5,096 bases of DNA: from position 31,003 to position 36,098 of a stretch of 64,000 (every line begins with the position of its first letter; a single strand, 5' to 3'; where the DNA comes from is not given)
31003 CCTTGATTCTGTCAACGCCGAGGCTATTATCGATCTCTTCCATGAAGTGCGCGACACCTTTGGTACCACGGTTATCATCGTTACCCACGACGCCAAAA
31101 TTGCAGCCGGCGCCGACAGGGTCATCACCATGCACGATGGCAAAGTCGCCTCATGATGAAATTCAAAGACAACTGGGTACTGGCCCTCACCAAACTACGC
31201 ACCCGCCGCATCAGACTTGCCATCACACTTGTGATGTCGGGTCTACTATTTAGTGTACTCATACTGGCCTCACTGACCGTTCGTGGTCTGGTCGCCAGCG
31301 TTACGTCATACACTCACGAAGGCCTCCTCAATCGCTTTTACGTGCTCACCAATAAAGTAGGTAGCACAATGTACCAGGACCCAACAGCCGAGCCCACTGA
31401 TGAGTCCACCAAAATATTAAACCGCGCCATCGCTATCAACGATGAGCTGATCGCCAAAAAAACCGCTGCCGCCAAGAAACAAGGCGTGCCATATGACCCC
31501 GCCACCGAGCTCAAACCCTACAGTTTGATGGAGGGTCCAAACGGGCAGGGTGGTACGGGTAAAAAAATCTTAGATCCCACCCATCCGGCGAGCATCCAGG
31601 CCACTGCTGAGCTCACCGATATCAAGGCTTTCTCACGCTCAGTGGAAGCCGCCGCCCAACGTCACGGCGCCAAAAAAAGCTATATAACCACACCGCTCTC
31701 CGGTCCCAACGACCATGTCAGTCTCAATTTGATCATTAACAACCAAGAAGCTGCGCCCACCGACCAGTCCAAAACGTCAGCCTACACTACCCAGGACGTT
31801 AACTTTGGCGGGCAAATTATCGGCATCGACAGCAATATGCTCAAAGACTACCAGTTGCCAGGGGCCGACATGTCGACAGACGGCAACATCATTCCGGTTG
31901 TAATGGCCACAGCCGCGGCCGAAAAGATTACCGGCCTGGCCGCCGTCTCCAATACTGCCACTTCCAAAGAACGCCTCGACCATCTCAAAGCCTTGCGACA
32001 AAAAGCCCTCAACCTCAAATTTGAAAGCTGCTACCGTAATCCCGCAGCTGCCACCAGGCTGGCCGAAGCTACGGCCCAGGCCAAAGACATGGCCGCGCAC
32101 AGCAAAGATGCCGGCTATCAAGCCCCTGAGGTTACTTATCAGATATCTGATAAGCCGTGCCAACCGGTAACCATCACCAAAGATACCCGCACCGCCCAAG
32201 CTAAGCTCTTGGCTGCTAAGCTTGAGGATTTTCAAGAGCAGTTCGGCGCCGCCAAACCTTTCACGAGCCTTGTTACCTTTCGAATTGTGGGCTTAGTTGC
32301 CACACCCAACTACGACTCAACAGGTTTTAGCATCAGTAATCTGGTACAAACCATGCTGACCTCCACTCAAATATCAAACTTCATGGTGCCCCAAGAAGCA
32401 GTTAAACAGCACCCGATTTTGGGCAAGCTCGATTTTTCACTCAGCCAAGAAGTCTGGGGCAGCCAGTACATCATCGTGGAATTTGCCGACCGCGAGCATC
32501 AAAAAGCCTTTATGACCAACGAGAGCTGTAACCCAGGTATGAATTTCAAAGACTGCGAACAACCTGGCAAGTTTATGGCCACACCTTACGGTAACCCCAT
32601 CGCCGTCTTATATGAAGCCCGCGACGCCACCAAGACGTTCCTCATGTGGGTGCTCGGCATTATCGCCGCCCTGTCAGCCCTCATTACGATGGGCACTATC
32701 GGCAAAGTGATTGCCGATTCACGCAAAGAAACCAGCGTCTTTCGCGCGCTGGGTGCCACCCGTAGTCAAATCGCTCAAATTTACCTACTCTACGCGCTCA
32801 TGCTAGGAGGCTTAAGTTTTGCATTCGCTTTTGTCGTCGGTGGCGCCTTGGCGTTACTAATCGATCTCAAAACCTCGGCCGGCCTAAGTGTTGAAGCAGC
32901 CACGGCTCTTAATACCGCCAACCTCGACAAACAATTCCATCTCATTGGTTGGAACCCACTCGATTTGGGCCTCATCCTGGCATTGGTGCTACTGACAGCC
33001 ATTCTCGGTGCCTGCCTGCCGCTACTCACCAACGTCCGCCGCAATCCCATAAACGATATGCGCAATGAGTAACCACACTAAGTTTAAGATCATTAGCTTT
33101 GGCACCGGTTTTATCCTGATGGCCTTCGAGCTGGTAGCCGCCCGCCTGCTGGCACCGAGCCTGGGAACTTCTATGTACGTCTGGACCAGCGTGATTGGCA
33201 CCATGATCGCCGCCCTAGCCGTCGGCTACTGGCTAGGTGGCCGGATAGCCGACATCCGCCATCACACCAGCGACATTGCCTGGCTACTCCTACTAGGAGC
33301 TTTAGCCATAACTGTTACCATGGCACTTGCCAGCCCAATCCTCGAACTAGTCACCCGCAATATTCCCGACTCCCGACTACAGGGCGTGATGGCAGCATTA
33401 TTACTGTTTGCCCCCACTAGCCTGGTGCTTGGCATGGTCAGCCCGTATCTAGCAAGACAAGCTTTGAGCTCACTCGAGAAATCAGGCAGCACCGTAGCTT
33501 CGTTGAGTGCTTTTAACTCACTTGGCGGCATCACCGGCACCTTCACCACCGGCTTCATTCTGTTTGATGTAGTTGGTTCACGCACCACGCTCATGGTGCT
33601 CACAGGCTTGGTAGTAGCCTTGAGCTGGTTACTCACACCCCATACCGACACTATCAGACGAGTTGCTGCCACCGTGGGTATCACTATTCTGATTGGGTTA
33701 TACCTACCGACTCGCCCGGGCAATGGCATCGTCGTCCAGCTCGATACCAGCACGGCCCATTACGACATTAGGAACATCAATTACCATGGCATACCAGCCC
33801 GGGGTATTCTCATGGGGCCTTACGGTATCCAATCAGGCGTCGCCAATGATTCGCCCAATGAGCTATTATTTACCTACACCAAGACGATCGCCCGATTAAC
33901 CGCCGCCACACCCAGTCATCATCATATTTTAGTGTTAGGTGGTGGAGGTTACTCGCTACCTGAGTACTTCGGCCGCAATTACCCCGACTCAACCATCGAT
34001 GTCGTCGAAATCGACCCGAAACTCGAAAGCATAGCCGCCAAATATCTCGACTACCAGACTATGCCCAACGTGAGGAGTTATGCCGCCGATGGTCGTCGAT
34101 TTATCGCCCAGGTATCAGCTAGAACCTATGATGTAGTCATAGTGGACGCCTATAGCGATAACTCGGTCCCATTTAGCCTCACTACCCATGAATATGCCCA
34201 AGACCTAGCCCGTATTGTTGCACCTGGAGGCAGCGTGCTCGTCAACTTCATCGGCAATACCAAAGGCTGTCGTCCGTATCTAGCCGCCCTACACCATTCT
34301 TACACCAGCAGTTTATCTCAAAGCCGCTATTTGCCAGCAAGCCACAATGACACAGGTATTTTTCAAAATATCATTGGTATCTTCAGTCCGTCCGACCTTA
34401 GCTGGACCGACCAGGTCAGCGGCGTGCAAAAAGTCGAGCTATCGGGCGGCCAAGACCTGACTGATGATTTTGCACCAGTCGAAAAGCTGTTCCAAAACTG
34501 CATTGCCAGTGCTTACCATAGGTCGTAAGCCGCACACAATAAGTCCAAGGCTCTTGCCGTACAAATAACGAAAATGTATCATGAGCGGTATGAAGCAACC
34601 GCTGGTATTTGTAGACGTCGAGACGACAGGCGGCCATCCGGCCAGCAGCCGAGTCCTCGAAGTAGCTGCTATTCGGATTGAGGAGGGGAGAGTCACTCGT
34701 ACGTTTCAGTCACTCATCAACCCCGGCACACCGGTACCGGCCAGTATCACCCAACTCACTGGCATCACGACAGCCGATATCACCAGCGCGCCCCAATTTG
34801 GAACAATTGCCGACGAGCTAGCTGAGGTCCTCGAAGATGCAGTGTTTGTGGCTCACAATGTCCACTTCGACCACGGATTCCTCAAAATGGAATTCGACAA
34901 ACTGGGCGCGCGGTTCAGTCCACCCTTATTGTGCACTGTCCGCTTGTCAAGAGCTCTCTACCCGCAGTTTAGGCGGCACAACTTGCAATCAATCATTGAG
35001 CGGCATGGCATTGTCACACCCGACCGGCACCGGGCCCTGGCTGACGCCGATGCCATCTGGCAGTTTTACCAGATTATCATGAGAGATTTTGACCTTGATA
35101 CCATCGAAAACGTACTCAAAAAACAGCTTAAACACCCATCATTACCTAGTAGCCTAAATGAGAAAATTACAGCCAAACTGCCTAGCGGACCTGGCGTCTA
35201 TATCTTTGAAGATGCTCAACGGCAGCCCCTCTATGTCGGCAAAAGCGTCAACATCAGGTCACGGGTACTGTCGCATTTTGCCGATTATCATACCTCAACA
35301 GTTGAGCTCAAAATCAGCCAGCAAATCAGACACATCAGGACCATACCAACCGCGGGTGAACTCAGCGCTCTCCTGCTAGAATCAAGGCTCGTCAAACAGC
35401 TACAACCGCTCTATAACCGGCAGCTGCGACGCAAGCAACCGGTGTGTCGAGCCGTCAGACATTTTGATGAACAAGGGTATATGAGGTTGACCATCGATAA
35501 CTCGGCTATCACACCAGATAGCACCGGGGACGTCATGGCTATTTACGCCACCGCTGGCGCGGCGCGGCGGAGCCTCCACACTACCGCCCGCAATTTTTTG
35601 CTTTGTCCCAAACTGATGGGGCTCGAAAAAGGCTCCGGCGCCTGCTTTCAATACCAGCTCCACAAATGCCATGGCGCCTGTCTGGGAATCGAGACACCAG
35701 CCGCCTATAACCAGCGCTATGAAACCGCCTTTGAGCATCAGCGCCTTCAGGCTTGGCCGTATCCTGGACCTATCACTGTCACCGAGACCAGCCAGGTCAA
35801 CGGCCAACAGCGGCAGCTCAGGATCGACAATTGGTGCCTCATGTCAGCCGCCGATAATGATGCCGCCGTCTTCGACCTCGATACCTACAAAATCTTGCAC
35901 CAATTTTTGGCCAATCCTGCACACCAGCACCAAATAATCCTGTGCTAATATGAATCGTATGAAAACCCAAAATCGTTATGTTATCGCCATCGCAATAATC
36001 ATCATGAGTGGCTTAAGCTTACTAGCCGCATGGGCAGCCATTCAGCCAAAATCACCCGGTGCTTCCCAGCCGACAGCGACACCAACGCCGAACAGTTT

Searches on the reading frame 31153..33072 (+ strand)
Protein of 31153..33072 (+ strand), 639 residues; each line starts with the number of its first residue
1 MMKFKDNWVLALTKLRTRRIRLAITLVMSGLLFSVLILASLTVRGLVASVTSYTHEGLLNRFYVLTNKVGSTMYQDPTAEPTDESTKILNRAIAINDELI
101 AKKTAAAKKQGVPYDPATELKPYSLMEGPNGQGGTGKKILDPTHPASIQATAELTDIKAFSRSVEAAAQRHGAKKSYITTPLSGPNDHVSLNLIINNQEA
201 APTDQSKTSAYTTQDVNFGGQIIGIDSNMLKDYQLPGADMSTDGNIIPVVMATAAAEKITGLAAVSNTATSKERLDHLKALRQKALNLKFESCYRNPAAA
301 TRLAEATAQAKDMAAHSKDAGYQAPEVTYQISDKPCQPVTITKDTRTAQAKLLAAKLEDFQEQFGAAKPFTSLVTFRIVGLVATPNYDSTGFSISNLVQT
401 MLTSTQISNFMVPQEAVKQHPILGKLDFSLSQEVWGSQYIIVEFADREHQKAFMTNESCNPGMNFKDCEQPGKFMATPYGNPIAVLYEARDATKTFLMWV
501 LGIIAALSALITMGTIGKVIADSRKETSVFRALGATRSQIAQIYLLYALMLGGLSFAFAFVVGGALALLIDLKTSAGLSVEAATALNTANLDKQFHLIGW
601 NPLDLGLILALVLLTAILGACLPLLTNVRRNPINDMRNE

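Call 40: search_protein_families(library=pfam, proteins=[window:31153-33072:+], max_evalue=0.00001)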
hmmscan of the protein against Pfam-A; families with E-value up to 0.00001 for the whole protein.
window:31153-33072:+ (639 aa): 1 family
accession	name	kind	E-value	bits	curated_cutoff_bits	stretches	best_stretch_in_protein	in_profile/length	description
PF02687.27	FtsX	-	3.2e-12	47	25.5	1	500-631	3-119/120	FtsX-like permease C-terminal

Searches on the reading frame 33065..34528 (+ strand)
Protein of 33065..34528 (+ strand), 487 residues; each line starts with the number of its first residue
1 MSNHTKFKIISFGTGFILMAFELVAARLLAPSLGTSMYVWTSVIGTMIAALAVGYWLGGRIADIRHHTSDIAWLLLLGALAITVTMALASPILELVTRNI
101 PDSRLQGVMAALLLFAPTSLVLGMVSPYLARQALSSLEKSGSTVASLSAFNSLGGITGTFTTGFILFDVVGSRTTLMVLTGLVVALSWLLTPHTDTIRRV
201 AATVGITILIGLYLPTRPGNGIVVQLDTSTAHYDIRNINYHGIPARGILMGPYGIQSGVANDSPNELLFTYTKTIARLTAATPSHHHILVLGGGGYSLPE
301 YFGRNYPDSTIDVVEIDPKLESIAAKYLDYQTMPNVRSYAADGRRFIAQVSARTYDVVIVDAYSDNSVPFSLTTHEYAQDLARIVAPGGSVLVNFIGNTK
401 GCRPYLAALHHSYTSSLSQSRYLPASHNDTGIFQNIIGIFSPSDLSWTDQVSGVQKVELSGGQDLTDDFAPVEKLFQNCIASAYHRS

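Call 40: search_protein_families(library=pfam, proteins=[window:33065-34528:+], max_evalue=0.00001)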
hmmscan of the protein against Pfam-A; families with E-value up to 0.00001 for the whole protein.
window:33065-34528:+ (487 aa): 1 family
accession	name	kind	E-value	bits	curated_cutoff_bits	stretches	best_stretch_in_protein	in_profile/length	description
PF01564.23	Spermine_synth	-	5e-08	33.1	22.9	1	269-391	2-128/186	Spermine/spermidine synthase domain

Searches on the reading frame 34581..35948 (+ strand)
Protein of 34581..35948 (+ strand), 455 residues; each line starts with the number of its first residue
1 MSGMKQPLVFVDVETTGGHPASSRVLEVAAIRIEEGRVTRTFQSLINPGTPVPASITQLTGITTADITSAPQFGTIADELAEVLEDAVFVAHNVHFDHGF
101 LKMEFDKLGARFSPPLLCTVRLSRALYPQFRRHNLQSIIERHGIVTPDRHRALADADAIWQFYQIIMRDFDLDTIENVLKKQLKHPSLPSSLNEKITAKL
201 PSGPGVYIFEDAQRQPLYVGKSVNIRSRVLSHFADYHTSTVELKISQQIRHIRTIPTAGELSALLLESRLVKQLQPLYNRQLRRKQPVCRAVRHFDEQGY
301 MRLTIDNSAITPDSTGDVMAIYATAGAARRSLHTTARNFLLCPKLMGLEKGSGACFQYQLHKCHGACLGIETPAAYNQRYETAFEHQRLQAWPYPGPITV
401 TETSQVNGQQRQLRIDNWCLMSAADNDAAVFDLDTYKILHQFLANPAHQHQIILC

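Call 40: search_protein_families(library=pfam, proteins=[window:34581-35948:+], max_evalue=0.00001)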
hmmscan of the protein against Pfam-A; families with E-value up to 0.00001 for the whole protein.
window:34581-35948:+ (455 aa): 2 families
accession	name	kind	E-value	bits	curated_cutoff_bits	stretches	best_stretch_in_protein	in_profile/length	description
PF00929.31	RNase_T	-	3.3e-34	119.2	24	1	9-160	1-161/164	Exonuclease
PF01541.30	GIY-YIG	-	3.7e-06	27.6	22.6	0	205-279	3-78/78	GIY-YIG catalytic domain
